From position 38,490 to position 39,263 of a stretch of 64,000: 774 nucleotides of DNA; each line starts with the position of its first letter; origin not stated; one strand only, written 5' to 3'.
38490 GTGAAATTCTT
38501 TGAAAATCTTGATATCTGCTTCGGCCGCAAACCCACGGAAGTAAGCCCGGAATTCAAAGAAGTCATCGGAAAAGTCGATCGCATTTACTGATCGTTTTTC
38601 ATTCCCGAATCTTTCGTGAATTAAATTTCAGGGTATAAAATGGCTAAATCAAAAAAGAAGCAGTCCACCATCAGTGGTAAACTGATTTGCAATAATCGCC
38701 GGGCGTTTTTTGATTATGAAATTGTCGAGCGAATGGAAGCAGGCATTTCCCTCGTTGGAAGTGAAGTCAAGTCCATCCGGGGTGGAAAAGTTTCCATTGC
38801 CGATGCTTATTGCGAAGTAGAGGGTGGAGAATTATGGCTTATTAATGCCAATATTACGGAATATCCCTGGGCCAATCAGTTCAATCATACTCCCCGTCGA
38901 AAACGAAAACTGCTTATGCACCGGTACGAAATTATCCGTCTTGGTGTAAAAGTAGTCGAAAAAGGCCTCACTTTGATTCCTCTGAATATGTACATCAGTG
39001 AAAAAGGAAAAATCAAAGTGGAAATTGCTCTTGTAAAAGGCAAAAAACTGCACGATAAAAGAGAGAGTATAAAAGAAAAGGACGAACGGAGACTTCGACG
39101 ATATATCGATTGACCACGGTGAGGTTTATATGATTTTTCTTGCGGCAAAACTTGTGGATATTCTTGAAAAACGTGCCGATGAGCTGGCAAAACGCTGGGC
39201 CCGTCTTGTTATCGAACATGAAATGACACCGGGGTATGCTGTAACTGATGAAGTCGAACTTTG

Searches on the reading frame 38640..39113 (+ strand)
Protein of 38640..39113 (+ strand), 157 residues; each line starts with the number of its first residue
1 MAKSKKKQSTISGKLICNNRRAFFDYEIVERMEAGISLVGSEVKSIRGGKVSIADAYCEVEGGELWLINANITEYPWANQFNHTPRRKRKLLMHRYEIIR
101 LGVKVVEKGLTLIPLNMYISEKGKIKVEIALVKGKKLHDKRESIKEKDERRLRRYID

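Call 31: search_protein_families(library=pfam, proteins=[window:38640-39113:+], max_evalue=0.0001)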
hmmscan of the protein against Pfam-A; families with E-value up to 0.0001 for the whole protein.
window:38640-39113:+ (157 aa): 1 family
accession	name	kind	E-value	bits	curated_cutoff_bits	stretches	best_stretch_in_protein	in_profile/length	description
PF01668.23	SmpB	-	2.1e-56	190.3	27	1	16-151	1-135/143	SmpB protein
